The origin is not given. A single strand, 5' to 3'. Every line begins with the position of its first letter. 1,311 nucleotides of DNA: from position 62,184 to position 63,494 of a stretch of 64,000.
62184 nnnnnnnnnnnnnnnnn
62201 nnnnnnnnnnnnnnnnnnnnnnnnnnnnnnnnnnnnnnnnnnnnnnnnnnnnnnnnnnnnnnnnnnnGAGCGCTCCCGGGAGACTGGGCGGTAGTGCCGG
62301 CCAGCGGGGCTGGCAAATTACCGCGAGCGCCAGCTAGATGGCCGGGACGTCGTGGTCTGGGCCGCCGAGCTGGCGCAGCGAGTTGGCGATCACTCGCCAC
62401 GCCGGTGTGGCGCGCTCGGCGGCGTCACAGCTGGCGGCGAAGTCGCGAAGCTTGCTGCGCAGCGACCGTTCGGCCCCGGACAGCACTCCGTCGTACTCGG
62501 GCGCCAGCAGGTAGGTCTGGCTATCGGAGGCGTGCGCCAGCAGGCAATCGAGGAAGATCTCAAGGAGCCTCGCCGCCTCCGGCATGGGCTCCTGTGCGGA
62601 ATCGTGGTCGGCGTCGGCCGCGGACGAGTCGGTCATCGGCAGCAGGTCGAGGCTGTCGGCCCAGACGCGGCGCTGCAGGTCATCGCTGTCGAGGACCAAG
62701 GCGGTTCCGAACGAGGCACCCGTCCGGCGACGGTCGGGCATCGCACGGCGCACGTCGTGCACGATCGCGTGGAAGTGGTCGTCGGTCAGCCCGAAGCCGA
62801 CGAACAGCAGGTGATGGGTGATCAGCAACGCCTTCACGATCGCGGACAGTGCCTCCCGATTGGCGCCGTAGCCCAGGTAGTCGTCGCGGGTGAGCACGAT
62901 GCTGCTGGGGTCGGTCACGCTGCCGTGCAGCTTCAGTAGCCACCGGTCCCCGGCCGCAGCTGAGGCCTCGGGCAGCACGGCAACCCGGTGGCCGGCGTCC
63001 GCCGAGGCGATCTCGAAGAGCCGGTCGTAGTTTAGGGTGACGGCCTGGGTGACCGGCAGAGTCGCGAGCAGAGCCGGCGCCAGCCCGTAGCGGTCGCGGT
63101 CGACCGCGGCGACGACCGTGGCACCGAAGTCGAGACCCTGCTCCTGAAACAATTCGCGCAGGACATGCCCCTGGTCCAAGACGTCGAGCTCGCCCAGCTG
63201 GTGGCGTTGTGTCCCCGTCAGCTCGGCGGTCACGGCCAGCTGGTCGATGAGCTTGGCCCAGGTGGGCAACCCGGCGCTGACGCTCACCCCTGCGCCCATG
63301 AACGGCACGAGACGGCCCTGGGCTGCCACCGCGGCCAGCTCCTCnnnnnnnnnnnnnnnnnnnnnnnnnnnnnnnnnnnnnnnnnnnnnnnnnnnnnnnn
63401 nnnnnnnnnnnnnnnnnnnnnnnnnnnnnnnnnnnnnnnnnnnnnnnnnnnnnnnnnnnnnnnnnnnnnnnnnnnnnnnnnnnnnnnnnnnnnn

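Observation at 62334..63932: Macro-like domain fused N-terminally to a defence-type SIR2 domain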

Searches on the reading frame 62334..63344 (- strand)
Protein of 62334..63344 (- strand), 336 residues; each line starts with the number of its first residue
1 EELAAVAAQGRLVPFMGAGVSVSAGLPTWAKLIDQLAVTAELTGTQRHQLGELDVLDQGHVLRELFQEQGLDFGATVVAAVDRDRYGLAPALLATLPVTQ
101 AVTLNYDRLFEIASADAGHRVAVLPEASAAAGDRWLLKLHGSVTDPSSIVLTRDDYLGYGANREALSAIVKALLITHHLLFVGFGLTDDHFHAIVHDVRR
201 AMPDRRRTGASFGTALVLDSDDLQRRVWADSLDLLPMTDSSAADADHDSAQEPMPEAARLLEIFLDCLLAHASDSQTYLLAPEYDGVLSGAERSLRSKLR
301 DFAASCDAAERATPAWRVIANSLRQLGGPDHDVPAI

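Call 4: search_protein_families(library=pfam, proteins=[window:62334-63344:-], max_evalue=1)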
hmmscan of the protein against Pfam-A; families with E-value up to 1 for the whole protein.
window:62334-63344:- (336 aa): 1 family
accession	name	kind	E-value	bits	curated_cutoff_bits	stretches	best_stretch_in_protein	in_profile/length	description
PF13289.12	SIR2_2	-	1.5e-29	103.3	24.5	1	101-228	3-133/141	SIR2-like domain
